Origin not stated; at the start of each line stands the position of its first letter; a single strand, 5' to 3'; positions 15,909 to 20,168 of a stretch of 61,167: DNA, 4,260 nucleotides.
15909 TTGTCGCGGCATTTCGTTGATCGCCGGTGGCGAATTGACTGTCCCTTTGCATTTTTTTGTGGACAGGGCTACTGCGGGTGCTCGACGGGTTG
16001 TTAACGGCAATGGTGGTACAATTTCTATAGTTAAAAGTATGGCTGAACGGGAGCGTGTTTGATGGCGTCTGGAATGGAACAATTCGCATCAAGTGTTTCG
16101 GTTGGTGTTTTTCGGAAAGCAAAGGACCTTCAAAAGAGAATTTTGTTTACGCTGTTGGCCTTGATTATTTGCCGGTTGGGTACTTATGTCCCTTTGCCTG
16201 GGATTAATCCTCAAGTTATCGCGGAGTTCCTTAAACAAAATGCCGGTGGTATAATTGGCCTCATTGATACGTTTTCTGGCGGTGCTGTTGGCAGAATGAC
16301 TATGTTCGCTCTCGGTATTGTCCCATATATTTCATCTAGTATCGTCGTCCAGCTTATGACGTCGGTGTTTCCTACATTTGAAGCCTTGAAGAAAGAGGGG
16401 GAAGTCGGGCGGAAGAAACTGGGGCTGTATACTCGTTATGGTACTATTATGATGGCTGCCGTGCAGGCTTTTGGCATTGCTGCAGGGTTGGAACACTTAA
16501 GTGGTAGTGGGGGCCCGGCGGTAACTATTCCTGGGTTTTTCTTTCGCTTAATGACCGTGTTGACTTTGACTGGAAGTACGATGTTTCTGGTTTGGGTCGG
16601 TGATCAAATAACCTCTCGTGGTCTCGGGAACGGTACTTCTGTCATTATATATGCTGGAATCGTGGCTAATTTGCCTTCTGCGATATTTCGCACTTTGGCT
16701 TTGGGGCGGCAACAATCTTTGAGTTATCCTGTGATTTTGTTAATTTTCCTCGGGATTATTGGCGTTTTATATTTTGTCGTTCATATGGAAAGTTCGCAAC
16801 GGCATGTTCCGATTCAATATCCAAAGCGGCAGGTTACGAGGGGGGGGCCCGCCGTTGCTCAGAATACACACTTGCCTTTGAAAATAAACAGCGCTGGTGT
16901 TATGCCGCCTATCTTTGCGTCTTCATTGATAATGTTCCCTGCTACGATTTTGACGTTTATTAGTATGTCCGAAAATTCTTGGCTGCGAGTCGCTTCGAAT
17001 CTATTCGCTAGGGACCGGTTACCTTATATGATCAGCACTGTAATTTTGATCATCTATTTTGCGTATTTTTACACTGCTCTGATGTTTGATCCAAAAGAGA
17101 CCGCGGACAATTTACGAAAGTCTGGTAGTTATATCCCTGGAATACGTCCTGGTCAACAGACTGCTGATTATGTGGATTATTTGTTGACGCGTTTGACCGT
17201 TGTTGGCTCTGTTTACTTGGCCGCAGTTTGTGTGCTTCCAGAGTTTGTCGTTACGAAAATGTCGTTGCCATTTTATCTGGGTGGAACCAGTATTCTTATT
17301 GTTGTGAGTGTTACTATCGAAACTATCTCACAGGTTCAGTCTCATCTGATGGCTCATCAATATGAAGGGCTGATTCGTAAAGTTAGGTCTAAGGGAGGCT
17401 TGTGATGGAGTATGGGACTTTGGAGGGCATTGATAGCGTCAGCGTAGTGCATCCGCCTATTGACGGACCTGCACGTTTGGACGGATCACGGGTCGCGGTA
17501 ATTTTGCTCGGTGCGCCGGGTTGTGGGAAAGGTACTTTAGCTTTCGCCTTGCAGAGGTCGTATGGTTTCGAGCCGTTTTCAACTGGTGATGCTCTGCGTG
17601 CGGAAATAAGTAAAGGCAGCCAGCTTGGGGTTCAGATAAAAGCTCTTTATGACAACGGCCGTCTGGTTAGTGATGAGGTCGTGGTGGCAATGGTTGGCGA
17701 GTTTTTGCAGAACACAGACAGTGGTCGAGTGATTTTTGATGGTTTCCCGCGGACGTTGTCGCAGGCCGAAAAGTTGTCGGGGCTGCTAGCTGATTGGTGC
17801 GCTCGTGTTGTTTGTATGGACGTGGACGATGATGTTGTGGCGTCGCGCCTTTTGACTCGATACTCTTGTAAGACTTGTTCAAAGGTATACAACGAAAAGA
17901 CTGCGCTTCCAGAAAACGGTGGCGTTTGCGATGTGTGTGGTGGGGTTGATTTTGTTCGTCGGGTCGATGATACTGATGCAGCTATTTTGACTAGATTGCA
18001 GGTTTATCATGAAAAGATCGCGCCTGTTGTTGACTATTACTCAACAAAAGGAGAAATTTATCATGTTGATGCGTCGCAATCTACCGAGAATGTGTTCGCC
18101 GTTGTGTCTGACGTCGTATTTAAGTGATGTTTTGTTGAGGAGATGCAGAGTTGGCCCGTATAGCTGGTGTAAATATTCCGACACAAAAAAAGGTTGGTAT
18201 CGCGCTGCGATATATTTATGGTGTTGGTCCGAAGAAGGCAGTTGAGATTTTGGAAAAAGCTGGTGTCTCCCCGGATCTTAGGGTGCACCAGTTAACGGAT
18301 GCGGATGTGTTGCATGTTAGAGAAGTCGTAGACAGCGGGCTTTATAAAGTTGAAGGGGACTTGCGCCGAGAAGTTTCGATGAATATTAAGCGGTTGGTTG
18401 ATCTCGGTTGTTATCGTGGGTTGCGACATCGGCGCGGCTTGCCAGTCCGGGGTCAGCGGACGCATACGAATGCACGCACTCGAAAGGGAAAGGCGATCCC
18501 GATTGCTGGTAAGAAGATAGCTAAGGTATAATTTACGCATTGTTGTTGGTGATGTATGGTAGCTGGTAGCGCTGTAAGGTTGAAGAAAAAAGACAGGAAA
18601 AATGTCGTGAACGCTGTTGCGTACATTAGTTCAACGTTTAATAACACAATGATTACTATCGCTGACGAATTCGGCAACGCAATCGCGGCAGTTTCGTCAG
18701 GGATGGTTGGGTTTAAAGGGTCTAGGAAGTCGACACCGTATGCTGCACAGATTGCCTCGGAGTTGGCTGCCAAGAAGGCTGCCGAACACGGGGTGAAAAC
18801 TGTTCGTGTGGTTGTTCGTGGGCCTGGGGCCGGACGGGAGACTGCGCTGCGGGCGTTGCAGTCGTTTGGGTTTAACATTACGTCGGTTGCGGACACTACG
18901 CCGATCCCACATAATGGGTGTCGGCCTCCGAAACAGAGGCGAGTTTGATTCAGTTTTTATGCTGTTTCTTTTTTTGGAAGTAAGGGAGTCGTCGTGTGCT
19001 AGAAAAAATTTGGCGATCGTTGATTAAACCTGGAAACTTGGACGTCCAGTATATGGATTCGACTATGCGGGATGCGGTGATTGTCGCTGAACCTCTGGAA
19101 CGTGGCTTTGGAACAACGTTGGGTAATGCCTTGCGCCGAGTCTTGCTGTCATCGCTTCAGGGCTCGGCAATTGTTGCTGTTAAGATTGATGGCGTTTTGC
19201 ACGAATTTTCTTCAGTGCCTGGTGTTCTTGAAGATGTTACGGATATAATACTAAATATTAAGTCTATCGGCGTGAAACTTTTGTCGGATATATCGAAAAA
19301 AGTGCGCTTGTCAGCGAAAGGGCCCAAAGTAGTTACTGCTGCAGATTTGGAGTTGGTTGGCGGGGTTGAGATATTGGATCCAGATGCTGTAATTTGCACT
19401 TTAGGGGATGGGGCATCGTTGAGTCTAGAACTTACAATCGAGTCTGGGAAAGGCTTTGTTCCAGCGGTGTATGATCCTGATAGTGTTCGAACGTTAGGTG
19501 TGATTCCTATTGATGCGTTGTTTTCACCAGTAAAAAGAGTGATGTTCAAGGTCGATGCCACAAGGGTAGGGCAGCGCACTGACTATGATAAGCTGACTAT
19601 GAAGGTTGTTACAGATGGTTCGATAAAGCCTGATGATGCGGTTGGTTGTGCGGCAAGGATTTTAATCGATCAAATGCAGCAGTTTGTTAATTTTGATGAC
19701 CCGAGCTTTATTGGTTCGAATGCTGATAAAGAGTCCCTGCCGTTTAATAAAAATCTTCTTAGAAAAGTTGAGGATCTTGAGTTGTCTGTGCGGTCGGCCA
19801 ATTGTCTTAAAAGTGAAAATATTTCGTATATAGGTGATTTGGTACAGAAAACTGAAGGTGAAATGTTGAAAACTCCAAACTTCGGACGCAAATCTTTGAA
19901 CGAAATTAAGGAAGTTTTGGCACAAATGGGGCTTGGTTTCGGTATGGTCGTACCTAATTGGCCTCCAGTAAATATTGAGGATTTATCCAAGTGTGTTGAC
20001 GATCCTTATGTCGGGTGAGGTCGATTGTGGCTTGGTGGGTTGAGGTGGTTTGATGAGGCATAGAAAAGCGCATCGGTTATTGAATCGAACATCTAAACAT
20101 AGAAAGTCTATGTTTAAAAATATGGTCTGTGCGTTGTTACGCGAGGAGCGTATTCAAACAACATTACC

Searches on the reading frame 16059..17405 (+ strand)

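Call 78: search_protein_families(library=pfam, proteins=[window:16059-17405:+], max_evalue=0.00001)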
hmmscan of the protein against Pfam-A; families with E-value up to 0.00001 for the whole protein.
window:16059-17405:+ (448 aa): 1 family
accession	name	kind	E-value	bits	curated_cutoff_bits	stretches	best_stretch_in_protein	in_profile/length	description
PF00344.25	SecY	-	2.9e-105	352.4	32.2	1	81-423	1-306/306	SecY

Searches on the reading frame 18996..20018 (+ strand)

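Call 78: search_protein_families(library=pfam, proteins=[window:18996-20018:+], max_evalue=0.00001)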
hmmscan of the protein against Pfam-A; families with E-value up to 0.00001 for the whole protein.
window:18996-20018:+ (340 aa): 3 families
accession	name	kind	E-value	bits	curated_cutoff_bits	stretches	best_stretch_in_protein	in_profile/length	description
PF01000.31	RNA_pol_A_bac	-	1.8e-31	109.2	33.9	1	62-177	1-119/119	RNA polymerase Rpb3/RpoA insert domain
PF03118.21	RNA_pol_A_CTD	-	8.2e-27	93.2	23.8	1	251-309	8-66/67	Bacterial RNA polymerase, alpha chain C terminal domain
PF01193.29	RNA_pol_L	-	6.5e-23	80.7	24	1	32-226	1-73/74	RNA polymerase Rpb3/Rpb11 dimerisation domain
